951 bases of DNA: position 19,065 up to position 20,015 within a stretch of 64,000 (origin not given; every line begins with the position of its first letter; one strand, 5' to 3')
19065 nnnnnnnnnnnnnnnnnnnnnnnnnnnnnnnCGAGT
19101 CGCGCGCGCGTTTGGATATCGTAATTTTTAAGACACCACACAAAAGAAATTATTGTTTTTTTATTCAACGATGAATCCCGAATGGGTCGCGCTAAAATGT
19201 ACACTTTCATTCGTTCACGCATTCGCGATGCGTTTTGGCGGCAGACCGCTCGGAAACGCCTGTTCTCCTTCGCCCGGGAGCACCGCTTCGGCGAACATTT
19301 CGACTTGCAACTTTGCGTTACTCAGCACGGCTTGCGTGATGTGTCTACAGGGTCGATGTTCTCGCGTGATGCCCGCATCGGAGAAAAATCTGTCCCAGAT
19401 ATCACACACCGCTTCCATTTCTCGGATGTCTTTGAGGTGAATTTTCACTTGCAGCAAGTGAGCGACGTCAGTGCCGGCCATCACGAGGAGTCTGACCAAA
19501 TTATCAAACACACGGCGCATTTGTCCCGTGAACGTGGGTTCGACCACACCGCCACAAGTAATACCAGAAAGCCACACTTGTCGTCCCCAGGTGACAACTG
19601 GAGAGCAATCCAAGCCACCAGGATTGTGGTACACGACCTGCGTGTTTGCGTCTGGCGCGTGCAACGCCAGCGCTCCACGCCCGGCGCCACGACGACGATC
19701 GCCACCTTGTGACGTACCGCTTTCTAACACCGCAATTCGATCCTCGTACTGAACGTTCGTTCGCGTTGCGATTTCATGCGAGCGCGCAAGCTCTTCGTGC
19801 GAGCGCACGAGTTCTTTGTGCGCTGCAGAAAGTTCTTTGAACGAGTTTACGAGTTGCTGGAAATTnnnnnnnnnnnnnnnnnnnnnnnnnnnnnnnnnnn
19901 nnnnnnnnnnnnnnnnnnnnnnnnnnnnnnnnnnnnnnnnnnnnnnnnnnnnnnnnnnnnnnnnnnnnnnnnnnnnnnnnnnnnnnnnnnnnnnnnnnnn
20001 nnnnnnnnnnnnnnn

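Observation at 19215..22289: Fusion of a multi-C2H2 zinc-finger protein with a C-terminal RidA/YjgF (reactive-intermediate deaminase) domain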

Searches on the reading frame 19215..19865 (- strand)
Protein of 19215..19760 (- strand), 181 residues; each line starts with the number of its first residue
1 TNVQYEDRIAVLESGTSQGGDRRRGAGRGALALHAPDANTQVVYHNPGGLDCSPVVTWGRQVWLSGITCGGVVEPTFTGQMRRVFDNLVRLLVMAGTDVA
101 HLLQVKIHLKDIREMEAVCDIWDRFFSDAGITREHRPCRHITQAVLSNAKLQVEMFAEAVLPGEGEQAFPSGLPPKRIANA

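Call 3: search_protein_families(library=pfam, proteins=[window:19215-19760:-], max_evalue=1)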
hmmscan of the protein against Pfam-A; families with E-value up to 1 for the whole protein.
window:19215-19760:- (181 aa): 1 family
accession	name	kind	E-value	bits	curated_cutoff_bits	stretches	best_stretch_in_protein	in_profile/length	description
PF01042.26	Ribonuc_L-PSP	-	1.2e-11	45.1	27.3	1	53-160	12-120/121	Endoribonuclease L-PSP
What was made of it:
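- Checked: The match covers profile positions 12-120 of 121 (call 3).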

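Call 4: search_protein_families(library=ncbifam, proteins=[window:19215-19760:-], max_evalue=1)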
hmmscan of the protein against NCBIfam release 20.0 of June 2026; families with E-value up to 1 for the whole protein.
window:19215-19760:- (181 aa): 3 families
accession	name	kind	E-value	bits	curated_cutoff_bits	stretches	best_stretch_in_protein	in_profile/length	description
TIGR00004.1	TIGR00004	subfamily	4.8e-08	33.3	106.25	1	72-154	41-120/125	Rid family detoxifying hydrolase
NF008490.0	PRK11401.1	equivalog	2.7e-05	24.1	222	1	70-157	39-125/129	enamine/imine deaminase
TIGR03610.1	RutC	equivalog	0.0055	16.8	169.1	1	78-155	49-120/127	pyrimidine utilization protein C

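Call 8: search_solved_structures(query=window:19215-19760:-, max_evalue=0.01, show_alignments=3)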
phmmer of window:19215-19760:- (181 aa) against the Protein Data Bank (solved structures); distinct sequences matched with E-value up to 0.01: 18.
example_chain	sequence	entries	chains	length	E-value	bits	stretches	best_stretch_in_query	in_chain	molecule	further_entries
9bk1_A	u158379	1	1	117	3.8e-07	33.2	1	53-162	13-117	L-PSP family protein PSPTO_0102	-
3k12_A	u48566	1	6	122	7.4e-05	25.7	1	75-163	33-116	uncharacterized protein A6V7T0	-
2uyj_A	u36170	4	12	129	0.00011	25.1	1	71-157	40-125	PROTEIN TDCF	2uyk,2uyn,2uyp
1qu9_A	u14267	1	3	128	0.00018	24.5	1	61-157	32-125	YJGF PROTEIN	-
5yu2_A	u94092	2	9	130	0.0002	24.3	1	69-156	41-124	Translation initiation inhibitor homologue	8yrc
8v8r_A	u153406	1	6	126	0.00026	23.9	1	62-158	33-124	Enamine/imine deaminase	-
3vcz_A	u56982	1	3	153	0.00037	23.5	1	48-147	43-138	Endoribonuclease L-PSP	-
9bjy_B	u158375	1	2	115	0.00047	23.1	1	54-155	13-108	RidA family protein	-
9bjv_A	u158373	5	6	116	0.00048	23.1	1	54-155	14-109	RidA family protein PA5083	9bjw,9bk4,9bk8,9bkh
3kjj_A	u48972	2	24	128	0.0019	21.1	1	75-159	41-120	NMB1025 protein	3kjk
2dyy_A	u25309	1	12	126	0.0022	20.9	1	69-133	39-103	UPF0076 protein PH0854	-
2b33_A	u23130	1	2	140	0.003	20.5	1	68-163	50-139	protein synthesis inhibitor, putative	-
1j7h_A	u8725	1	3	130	0.0037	20.2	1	70-141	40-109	HYPOTHETICAL PROTEIN HI0719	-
3l7q_A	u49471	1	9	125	0.0057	19.6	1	61-158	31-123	Putative translation initiation inhibitor, aldR regulator-like protein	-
5hp7_A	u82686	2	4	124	0.006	19.5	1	69-157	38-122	Reactive Intermediate Deaminase A, chloroplastic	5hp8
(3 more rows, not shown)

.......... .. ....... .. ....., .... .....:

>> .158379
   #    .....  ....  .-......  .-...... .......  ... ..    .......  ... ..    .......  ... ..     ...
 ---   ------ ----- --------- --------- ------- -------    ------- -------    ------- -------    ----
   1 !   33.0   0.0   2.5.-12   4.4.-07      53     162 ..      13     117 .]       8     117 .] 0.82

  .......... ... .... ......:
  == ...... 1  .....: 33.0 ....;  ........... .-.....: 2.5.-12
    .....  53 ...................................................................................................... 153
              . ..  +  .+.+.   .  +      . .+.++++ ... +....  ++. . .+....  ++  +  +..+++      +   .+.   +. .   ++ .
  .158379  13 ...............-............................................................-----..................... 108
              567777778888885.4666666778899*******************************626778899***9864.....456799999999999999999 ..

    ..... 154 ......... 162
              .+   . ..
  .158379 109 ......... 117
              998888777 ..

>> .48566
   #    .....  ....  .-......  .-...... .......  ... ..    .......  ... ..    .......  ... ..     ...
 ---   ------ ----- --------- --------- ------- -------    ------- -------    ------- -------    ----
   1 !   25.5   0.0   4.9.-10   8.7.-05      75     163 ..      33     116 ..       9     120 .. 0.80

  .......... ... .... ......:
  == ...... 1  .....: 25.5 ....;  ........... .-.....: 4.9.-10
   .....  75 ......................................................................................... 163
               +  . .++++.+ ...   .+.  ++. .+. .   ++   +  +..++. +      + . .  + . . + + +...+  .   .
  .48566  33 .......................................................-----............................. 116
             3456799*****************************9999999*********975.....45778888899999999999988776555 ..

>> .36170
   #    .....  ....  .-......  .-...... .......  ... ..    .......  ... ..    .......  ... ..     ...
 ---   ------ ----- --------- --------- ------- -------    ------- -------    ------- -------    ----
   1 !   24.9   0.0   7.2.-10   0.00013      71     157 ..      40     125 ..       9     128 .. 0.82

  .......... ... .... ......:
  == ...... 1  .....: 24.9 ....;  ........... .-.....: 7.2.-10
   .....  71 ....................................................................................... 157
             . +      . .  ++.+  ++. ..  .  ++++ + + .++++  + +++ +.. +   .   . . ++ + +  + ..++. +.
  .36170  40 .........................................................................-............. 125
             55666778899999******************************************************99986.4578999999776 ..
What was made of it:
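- Tried and rejected: Which Arg is the Arg105 equivalent: the HMMER pairwise alignment to TdcF places the first Arg of R-P-C-R at Arg105 (call 8).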

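Call 19: find_homologous_proteins(query=window:19218-19670:-, max_evalue=0.001)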
Query window:19218-19670:- (151 aa): 1 proteins with E <= 0.001 among 18 candidates.
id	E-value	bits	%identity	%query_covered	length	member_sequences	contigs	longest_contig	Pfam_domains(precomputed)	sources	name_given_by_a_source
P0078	1.0e-83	297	87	100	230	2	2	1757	PF01042.27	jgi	jgi:enamine deaminase RidA (YjgF/YER057c/UK114 family)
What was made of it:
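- Tried and rejected: Word-indexed search, Rid domain alone (call 19): only 18 candidates and 1 hit.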

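Call 27: search_solved_structures(query=A2, max_evalue=0.001, show_alignments=4)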
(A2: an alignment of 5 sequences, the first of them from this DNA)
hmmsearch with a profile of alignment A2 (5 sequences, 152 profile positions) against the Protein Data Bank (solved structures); distinct sequences matched with E-value up to 0.001: 38.
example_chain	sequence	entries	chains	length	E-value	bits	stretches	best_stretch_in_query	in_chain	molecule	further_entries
9bk1_A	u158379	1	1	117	1.9e-09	40.7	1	22-133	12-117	L-PSP family protein PSPTO_0102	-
8v8r_A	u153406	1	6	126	9e-09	38.5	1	39-129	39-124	Enamine/imine deaminase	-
5yu2_A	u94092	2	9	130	2.3e-08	37.2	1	40-128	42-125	Translation initiation inhibitor homologue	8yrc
9bjv_A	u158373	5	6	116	3.7e-08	36.5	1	22-125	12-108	RidA family protein PA5083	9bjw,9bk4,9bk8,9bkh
9bjy_B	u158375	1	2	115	3.8e-08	36.5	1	23-125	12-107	RidA family protein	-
3l7q_A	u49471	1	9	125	4.7e-08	36.2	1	39-129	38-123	Putative translation initiation inhibitor, aldR regulator-like protein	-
7zs6_AAA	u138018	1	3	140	6.3e-08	35.8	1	38-100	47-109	Reactive intermediate deaminase A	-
2uyj_A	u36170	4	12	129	7e-08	35.6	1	41-128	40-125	PROTEIN TDCF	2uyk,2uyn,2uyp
6tcd_A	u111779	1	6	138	9.8e-08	35.2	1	36-132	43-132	Ribonuclease UK114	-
2dyy_A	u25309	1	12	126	1.3e-07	34.8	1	39-100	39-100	UPF0076 protein PH0854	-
1qu9_A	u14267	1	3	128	4.8e-07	32.9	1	40-127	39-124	YJGF PROTEIN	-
3vcz_A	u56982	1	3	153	5.2e-07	32.8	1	39-126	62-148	Endoribonuclease L-PSP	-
1oni_A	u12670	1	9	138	8.1e-07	32.2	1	38-98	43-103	14.5 kDa translational inhibitor protein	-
6tcc_A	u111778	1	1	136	1e-06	31.9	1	38-99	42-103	ribonuclease UK114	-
9n80_A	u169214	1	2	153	1.1e-06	31.8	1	38-98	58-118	2-iminobutanoate/2-iminopropanoate deaminase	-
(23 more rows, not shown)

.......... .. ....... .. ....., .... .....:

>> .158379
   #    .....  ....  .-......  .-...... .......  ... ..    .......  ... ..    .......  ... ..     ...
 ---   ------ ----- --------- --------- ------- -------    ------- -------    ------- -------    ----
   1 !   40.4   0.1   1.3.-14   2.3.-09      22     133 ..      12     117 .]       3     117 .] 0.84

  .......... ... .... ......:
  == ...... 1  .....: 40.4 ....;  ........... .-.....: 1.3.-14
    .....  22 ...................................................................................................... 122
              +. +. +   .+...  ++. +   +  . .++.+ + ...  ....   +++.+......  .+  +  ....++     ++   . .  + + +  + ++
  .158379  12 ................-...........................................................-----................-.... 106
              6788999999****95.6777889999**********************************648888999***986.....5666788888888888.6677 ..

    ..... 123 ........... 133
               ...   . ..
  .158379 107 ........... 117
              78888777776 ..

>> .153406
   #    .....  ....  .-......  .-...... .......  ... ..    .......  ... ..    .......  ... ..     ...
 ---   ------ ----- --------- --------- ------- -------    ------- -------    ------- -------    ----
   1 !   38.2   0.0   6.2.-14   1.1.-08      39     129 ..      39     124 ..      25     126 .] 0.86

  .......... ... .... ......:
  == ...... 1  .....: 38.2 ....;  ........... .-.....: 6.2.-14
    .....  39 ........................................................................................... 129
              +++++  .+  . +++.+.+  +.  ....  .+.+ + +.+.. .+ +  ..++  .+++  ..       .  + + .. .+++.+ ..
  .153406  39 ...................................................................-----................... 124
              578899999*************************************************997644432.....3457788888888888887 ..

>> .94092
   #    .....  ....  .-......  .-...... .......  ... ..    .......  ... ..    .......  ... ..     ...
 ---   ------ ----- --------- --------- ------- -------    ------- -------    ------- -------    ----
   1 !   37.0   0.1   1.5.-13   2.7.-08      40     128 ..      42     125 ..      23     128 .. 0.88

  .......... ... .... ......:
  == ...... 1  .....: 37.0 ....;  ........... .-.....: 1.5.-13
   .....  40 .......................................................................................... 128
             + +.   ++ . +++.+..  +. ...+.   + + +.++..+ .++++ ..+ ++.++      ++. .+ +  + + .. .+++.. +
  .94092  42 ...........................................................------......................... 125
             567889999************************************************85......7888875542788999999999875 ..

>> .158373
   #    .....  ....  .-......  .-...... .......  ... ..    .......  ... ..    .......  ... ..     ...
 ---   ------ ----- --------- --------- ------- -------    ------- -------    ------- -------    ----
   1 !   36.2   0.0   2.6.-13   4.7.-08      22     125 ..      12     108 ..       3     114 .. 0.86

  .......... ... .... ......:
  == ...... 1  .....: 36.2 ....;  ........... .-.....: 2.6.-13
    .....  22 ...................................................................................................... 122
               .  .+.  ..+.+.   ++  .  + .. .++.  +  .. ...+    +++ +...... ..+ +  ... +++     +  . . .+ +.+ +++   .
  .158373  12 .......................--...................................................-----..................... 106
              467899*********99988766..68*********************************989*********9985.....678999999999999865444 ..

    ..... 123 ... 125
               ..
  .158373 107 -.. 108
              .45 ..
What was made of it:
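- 19275..19643 (-): Rid (YjgF/YER057c/UK114) domain, Rid2-like (aa 850-972). PDB sequence matches (calls 8, 27).
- On Rid2 (YoaB-like) subfamily: The direct margin over RidA chains is small, however: 40.7 against 38.5 bits (call 27).
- Closest known: Bacillus YabJ. Same: A Rid-family protein linked by name to gene regulation (molecule name in call 27).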

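Call 42: find_homologous_proteins(query=A3, max_evalue=1e-10)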
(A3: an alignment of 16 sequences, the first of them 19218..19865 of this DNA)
Query A3 (16 sequences) (216 aa, profile of the alignment): 18 proteins with E <= 1e-10 among 6341 candidates.
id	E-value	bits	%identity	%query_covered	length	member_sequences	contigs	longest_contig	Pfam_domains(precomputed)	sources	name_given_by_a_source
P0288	7.9e-67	243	36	66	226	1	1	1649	PF01042.27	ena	-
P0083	2.5e-65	238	48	58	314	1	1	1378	PF01042.27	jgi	jgi:enamine deaminase RidA (YjgF/YER057c/UK114 family)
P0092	3.8e-65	237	40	51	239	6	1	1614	PF01042.27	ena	-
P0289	5.5e-65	237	41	51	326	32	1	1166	PF01042.27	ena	-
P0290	2.0e-64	235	40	54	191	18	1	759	PF01042.27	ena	-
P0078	2.1e-64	235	86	100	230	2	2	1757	PF01042.27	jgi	jgi:enamine deaminase RidA (YjgF/YER057c/UK114 family)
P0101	1.0e-63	232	36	61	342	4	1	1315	PF01042.27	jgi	jgi:enamine deaminase RidA (YjgF/YER057c/UK114 family)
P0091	7.5e-63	230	40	51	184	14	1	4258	PF01042.27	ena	-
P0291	7.2e-62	226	36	63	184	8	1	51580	PF01042.27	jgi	jgi:enamine deaminase RidA (YjgF/YER057c/UK114 family)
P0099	3.3e-61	224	41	55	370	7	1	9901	PF01042.27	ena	-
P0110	4.6e-61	224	37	53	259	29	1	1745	PF01042.27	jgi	jgi:enamine deaminase RidA (YjgF/YER057c/UK114 family)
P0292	7.4e-60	220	40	52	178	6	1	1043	PF01042.27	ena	-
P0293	5.0e-55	204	41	56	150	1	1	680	PF01042.27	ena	-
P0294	2.8e-46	176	30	71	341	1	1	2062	PF01042.27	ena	-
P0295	4.9e-40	155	33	45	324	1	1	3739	PF00574.29,PF01042.27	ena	-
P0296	2.5e-31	127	38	39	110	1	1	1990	PF01042.27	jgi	jgi:enamine deaminase RidA (YjgF/YER057c/UK114 family)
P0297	6.5e-28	116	33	27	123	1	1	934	PF01042.27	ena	-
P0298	2.4e-16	78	23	37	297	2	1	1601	PF01042.27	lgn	-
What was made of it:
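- Tried and rejected: Word-indexed search, family profile (call 42): returned only short fragments and no named taxa.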

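Call 45: find_encoding_contigs(protein=P0291, flank=8000, max_places=2)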
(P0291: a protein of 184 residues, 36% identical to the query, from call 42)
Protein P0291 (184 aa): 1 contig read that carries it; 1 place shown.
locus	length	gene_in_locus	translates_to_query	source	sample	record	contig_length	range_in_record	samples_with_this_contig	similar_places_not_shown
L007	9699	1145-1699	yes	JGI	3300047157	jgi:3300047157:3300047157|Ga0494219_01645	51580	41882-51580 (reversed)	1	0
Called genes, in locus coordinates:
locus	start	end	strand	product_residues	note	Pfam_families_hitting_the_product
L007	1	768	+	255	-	?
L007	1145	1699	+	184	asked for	PF01042:Ribonuc_L-PSP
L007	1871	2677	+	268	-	-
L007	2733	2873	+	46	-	-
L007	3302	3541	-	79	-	-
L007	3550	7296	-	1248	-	-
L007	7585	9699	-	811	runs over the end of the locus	-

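Call 49: predict_structure(alignment_id=A3)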
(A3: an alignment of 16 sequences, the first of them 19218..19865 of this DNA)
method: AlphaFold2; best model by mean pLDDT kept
length: 216 residues; sequences in the alignment: 16
mean_pLDDT: 81.8   pTM: 0.60
mean pLDDT of the five models: 81.8, 81.3, 81.1, 80.4, 79.4
residues with pLDDT >= 90: 133; 70-90: 34; 50-70: 23; < 50: 26
segments of 3 or more residues with pLDDT < 50: 51-71, 214-216
pLDDT, mean of each block of 10 residues (from residue 1): 92 94 93 91 74 41 37 59 61 89 76 91 92 95 96 95 93 95 89 93 90 51
secondary structure, 60 per line:
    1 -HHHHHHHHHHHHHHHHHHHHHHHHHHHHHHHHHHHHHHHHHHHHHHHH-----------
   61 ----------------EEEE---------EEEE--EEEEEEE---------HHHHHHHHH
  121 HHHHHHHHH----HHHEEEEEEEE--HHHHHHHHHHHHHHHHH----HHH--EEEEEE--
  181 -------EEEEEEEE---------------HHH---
elements in order: H2-49 E77-80 E90-93 E96-102 H112-129 E137-144 H147-163 E173-178 E188-195
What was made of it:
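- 19719..19865 (-): 49-residue amphipathic heptad helix (aa 776-824). Core a = F F H H H N I and d = L L L L A Y L. It ends in RIAVLE, which fits the R-h-x-x-h-E trimerisation motif. AF2 predicts a single helix, residues 2-49 of the 216-aa construct, with block-mean pLDDT 91-94 for residues 1-40 and 74 for 41-50 (call 49).
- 19644..19718 (-): Variable, low-confidence linker (aa 825-849) between coil and Rid domain. In frame and free of stops in all orthologues. pLDDT below 50 (call 49).
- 19275..19643 (-): AF2 pLDDT above 90 over most of the domain (call 49).
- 19218..19274 (-): C-terminal tail (aa 973-991) with a conserved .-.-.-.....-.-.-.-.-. pattern in the Ostreococcus clade. Low pLDDT at the very end (call 49).
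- On Rid / YjgF-YER057c-UK114 superfamily (Pfam PF01042): AF2 model with pLDDT above 90 over most of the domain (call 49).
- AF2 mean pLDDT 81.8, above 90 over most of the Rid domain (call 49).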

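Call 51: fold_search(model_id=the predicted structure, library=pdb)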
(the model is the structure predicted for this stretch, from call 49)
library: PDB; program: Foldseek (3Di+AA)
matches with E <= 10: 1173; with E <= 0.001: 166
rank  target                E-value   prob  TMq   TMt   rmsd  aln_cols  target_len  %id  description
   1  9bk1                  8.1e-11  1.00  0.48  0.86   2.3       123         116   30  Crystal structure of Endoribonuclease L-PSP family protein PSPTO0102 Sulfur SAD phased (released 2024-09-04)
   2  9bjv                  9.8e-11  1.00  0.47  0.84   2.4       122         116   27  Crystal structure of hypothetical protein PA5083 from Pseudomonas aeruginosa Sulfur SAD phased (released 2024-09-04)
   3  9bjy_B                1.4e-10  1.00  0.47  0.85   2.4       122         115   27  Crystal structure of RidA family protein PA5083 from Pseudomonas aeruginosa with TMAO bound (released 2024-09-04)
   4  3kjk_A                1.4e-10  1.00  0.48  0.87   2.2       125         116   24  Crystal structure of NMB1025, a member of YjgF protein family, from Neisseria meningitidis (monoclinic crystal form) (released 2009-11-24)
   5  3kjj_E                1.5e-10  1.00  0.48  0.86   2.2       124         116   24  Crystal structure of NMB1025, a member of YjgF protein family, from Neisseria meningitidis (hexagonal crystal form) (released 2009-11-24)
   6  3kjj_G                1.9e-10  1.00  0.48  0.86   2.2       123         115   24  Crystal structure of NMB1025, a member of YjgF protein family, from Neisseria meningitidis (hexagonal crystal form) (released 2009-11-24)
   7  3kjj_A                2.1e-10  1.00  0.49  0.87   2.2       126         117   24  Crystal structure of NMB1025, a member of YjgF protein family, from Neisseria meningitidis (hexagonal crystal form) (released 2009-11-24)
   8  3kjj_B                4.1e-10  1.00  0.49  0.86   2.2       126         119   24  Crystal structure of NMB1025, a member of YjgF protein family, from Neisseria meningitidis (hexagonal crystal form) (released 2009-11-24)
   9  3kjj_I                4.1e-10  1.00  0.48  0.87   2.2       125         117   24  Crystal structure of NMB1025, a member of YjgF protein family, from Neisseria meningitidis (hexagonal crystal form) (released 2009-11-24)
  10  9bjy_A                4.6e-10  1.00  0.46  0.85   2.5       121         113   27  Crystal structure of RidA family protein PA5083 from Pseudomonas aeruginosa with TMAO bound (released 2024-09-04)
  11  3k12_D                4.9e-10  1.00  0.46  0.80   1.7       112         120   23  Crystal structure of an uncharacterized protein A6V7T0 from Pseudomonas aeruginosa (released 2009-10-27)
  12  3kjj_D                6.0e-10  1.00  0.49  0.86   2.2       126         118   24  Crystal structure of NMB1025, a member of YjgF protein family, from Neisseria meningitidis (hexagonal crystal form) (released 2009-11-24)
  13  3gtz_A                8.8e-10  1.00  0.49  0.88   2.2       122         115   22  Crystal structure of a putative translation initiation inhibitor from Salmonella typhimurium (released 2009-04-07)
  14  3k12_A                1.9e-09  1.00  0.45  0.81   4.9       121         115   22  Crystal structure of an uncharacterized protein A6V7T0 from Pseudomonas aeruginosa (released 2009-10-27)
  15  6tcd_F                4.1e-09  1.00  0.47  0.78   2.7       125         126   26  Crystal structure of Salmo salar RidA-2 (released 2020-07-29)
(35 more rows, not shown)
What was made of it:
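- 19275..19643 (-): Foldseek top hits are PSPTO_0102 and PA5083, TM 0.84-0.86, rmsd 2.3-2.4 (call 51).
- On Rid / YjgF-YER057c-UK114 superfamily (Pfam PF01042): 166 PDB matches at E<=0.001; all 50 listed are Rid-family chains, and the best have TM 0.84-0.88 (call 51).
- Closest known: Rid2. Same: Best sequence matches (calls 8, 27) and best structural matches (call 51: TM 0.84-0.86, rmsd 2.3-2.4, 27-30% identity).
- Foldseek TM 0.84-0.88 to Rid2-type structures (call 51). PDB relatives include chains named ribonuclease YabJ or UK114 (calls 27, 51).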

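Call 53: search_protein_families(library=pfam, proteins=[P0295, P0294, P0298], max_evalue=0.01)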
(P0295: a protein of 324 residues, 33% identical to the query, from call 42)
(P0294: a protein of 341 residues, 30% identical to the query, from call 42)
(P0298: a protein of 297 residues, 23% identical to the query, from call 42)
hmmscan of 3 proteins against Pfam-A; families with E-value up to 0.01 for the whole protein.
P0295 (324 aa): 3 families
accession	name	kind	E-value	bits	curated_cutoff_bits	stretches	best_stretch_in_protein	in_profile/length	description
PF00574.28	CLP_protease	-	4.7e-78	261.7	20.2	1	18-196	2-180/182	Clp protease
PF01042.26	Ribonuc_L-PSP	-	2.2e-09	37.8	27.3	1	225-309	3-93/121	Endoribonuclease L-PSP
PF25145.1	NfeD1b_N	-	0.0036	17.4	40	1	62-108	31-77/189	NfeD1b, N-terminal domain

P0294 (341 aa): 1 family
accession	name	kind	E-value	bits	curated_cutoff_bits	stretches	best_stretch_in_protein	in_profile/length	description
PF01042.26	Ribonuc_L-PSP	-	4.6e-14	52.9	27.3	1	156-236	8-93/121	Endoribonuclease L-PSP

P0298 (297 aa): 1 family
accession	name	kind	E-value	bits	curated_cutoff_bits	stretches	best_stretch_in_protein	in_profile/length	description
PF01042.26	Ribonuc_L-PSP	-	3.2e-47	159.9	27.3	2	175-294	3-120/121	Endoribonuclease L-PSP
